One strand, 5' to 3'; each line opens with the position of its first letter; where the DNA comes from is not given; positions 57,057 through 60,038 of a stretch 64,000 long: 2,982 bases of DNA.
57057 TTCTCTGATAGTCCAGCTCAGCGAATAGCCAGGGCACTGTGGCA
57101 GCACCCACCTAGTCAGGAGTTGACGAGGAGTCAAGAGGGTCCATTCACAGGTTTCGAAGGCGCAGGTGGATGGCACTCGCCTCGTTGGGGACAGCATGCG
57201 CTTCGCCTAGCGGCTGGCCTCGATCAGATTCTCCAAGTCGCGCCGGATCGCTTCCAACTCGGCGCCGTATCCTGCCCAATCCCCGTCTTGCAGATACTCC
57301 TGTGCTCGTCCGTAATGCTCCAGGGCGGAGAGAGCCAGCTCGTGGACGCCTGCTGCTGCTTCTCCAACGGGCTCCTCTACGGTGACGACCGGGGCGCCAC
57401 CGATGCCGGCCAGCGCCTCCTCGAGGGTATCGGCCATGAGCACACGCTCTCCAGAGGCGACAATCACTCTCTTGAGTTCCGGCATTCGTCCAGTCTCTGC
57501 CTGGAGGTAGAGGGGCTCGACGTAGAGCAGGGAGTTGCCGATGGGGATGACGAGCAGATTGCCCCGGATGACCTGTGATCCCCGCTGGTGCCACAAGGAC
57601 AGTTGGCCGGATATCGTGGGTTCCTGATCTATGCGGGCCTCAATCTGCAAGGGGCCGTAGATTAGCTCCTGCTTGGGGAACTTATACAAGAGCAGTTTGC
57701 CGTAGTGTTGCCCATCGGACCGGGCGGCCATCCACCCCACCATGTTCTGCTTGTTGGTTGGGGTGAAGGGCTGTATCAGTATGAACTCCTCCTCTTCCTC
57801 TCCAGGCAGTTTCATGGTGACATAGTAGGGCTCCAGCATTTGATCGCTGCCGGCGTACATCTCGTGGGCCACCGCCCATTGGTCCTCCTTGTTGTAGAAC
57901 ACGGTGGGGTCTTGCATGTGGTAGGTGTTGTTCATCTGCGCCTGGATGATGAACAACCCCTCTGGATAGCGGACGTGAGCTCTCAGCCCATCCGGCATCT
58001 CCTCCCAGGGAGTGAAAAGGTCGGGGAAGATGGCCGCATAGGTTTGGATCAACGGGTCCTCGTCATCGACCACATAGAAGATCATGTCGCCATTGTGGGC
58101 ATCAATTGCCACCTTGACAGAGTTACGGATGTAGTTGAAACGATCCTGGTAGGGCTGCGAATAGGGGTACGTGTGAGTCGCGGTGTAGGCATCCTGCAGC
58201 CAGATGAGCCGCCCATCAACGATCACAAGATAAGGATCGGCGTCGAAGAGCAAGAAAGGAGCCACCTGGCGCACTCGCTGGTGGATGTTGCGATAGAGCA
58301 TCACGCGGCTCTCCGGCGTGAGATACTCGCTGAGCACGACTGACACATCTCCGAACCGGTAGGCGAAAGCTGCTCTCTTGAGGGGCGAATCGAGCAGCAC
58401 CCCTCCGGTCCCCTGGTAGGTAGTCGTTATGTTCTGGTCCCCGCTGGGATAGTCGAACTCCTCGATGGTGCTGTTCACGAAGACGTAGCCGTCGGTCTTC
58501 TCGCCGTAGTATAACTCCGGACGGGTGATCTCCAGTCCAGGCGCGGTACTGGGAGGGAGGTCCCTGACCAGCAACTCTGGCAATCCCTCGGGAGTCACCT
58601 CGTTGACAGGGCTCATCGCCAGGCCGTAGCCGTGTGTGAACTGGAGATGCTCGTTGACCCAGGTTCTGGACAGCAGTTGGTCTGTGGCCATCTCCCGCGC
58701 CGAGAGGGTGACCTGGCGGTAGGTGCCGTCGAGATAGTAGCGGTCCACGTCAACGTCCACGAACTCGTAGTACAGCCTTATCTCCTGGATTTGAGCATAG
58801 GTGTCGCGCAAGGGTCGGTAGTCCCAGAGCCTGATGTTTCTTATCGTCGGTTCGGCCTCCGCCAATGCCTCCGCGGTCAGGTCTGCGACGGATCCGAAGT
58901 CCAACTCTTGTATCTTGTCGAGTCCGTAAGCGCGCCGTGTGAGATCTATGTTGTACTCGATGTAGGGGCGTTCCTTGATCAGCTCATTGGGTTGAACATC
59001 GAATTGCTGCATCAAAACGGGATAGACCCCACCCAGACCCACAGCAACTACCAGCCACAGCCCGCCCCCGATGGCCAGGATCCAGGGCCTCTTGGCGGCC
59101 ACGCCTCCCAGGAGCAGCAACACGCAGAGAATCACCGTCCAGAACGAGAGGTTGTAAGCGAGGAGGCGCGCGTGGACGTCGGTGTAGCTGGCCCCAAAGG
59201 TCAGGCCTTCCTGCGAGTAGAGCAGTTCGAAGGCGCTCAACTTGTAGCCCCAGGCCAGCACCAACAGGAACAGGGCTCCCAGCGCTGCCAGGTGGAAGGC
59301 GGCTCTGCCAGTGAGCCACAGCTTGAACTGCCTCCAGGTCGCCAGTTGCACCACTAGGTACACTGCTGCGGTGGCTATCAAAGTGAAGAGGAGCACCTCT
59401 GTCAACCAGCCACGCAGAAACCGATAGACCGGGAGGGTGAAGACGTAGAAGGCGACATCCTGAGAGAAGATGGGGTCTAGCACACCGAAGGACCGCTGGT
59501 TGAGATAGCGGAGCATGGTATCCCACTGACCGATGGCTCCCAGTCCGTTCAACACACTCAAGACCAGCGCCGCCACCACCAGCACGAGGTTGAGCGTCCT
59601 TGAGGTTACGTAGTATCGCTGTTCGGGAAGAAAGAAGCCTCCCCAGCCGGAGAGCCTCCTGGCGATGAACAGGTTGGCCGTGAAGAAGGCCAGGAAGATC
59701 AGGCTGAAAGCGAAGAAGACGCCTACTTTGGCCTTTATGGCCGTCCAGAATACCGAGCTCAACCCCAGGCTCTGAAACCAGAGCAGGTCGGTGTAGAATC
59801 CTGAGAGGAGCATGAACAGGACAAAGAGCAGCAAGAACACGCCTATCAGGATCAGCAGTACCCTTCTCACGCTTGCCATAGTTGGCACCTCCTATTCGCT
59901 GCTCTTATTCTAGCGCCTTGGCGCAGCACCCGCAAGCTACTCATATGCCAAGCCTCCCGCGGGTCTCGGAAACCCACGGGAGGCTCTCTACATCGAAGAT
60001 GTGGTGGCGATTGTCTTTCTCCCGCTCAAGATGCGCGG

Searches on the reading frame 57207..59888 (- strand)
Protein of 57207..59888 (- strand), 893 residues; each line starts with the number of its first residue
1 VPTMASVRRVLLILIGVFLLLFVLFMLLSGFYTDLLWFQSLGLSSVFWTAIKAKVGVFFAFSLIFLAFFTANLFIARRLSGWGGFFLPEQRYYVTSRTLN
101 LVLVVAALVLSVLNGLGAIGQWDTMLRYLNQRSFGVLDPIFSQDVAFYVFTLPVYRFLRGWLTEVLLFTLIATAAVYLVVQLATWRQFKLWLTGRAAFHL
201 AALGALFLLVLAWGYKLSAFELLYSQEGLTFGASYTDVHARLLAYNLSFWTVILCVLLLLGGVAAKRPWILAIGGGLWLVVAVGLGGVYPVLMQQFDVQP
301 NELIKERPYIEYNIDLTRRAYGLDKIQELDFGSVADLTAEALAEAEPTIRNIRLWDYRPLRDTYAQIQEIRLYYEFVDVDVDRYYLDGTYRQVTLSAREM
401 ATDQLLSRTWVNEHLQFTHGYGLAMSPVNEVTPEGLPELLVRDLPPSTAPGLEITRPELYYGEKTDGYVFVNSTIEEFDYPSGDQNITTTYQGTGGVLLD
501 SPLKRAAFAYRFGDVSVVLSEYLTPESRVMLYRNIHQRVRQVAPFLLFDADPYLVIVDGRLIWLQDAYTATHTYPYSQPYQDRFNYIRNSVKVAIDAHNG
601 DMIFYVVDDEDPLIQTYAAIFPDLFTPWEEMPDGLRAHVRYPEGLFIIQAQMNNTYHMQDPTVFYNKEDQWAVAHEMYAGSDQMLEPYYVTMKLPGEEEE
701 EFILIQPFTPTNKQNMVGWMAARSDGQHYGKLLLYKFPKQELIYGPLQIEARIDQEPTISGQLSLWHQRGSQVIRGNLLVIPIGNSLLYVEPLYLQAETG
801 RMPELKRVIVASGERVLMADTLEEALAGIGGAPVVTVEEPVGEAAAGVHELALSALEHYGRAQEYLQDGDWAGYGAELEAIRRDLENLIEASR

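Call 72: search_protein_families(library=pfam, proteins=[window:57207-59888:-], max_evalue=0.00001)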
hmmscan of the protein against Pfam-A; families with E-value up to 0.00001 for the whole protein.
window:57207-59888:- (893 aa): 1 family
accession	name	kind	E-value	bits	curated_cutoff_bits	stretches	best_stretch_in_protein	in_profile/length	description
PF03699.18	UPF0182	-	3.9e-293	974.8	27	1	12-766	2-770/770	Uncharacterised protein family (UPF0182)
